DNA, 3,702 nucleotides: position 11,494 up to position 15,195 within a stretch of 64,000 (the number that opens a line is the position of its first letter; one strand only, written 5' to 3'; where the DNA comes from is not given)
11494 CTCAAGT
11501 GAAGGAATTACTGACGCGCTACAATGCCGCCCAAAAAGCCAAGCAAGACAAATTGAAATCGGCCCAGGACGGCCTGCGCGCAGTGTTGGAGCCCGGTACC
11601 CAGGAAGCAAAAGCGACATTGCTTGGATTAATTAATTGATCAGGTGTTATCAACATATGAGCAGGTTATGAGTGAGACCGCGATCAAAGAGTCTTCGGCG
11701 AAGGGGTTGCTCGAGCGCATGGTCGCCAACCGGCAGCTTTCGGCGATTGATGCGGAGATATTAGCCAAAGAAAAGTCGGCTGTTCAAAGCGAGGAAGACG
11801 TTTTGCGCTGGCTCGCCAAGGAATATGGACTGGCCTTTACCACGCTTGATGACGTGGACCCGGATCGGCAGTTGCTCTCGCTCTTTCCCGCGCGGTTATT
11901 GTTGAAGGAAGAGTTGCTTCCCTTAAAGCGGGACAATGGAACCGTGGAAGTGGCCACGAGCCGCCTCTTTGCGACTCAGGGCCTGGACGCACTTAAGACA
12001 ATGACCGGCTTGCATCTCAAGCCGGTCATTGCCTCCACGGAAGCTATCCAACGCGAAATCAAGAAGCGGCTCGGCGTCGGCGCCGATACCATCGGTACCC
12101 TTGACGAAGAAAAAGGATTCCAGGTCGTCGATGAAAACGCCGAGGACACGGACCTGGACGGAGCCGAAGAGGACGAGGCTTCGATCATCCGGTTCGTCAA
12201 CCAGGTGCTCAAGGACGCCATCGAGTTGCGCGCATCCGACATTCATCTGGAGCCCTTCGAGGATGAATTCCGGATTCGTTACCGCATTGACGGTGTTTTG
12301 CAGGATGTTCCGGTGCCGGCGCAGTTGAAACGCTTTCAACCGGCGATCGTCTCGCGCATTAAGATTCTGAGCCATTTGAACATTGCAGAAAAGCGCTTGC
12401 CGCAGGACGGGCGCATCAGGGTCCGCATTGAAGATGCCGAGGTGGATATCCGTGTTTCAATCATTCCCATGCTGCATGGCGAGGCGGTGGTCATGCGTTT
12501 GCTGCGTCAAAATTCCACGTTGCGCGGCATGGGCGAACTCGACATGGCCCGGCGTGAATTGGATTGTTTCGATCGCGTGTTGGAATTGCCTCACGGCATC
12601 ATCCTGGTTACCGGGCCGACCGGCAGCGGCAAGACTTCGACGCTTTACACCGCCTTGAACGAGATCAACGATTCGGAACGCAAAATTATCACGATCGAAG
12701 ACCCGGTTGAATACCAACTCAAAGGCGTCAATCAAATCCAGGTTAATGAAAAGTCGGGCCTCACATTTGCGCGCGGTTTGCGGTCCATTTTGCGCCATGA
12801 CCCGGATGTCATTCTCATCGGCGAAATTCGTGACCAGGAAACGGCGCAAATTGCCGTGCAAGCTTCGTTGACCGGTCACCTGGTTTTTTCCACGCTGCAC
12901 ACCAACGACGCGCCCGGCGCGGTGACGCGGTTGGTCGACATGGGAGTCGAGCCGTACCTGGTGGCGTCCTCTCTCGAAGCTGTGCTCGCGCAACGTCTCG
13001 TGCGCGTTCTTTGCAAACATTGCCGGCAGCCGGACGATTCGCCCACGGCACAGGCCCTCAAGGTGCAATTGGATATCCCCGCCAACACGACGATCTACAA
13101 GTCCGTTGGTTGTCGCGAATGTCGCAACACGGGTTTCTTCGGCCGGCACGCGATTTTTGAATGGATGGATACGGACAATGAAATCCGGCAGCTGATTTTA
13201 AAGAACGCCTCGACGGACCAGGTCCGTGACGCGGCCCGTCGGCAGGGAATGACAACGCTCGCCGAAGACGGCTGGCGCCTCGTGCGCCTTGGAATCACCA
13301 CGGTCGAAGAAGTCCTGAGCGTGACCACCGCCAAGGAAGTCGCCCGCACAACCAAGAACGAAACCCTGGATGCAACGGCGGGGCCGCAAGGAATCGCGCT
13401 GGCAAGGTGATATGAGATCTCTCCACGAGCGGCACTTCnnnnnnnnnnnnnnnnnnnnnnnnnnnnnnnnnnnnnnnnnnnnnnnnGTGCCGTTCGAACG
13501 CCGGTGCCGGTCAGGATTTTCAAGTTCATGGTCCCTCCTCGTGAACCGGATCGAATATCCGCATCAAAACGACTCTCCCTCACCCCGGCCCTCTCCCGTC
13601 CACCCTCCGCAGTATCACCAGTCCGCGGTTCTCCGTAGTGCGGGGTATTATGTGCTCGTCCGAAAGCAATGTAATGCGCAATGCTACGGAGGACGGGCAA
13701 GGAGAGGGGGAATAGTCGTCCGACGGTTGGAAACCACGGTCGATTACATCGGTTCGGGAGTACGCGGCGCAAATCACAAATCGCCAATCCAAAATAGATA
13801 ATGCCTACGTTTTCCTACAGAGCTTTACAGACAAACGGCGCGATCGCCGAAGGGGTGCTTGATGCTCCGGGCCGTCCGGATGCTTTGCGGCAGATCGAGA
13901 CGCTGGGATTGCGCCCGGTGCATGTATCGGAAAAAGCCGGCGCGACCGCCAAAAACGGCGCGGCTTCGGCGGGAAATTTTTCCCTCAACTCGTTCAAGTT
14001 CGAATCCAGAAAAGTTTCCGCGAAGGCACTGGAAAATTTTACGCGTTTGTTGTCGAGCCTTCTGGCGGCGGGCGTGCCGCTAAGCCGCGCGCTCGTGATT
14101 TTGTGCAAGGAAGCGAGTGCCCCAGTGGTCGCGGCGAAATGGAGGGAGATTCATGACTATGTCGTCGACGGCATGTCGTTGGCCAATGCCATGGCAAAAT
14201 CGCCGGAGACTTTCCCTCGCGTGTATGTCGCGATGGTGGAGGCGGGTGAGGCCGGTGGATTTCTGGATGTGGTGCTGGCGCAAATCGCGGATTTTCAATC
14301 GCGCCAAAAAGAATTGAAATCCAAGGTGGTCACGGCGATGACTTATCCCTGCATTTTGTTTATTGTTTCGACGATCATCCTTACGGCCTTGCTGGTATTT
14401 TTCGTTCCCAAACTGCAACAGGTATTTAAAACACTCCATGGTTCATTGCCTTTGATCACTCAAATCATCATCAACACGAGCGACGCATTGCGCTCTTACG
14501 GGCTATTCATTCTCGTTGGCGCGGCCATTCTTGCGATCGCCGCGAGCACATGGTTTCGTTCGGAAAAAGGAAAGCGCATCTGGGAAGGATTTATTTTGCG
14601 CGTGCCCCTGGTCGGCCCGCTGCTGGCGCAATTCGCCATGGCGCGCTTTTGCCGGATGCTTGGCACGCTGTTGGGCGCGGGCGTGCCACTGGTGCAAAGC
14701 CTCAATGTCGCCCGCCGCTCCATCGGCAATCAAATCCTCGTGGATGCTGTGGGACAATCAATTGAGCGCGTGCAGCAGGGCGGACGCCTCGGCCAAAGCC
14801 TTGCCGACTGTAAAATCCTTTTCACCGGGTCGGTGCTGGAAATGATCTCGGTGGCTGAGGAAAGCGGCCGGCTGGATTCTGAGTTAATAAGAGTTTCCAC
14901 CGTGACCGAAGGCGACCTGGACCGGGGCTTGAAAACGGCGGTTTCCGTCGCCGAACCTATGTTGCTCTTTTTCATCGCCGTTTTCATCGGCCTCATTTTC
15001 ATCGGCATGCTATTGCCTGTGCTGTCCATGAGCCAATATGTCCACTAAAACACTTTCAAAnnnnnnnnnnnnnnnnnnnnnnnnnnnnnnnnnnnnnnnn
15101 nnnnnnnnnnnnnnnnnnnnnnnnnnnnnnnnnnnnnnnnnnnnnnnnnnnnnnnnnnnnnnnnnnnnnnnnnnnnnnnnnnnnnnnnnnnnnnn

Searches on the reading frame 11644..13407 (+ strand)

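Call 19: search_protein_families(library=pfam, proteins=[window:11644-13407:+], max_evalue=0.001)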
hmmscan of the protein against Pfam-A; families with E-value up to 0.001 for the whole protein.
window:11644-13407:+ (588 aa): 4 families
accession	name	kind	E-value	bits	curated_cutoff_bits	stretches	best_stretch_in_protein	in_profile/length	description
PF00437.27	T2SSE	-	8.8e-138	459.4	24.9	1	175-558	2-369/370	Type II/IV secretion system protein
PF05157.20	MshEN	-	7.1e-17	61.6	23.1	1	61-141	1-82/90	MshEN domain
PF13191.12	AAA_16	-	0.00018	22.5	32.6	1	307-365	14-64/167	AAA ATPase domain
PF13401.12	AAA_22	-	0.00041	21.1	27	0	317-360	5-48/130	AAA domain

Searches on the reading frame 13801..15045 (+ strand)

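Call 19: search_protein_families(library=pfam, proteins=[window:13801-15045:+], max_evalue=0.001)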
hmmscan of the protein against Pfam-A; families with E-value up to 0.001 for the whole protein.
window:13801-15045:+ (415 aa): 1 family
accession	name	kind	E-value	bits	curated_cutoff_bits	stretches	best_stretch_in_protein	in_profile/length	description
PF00482.28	T2SSF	-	4.4e-55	185.4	25.2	2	80-203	1-125/125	Type II secretion system (T2SS), protein F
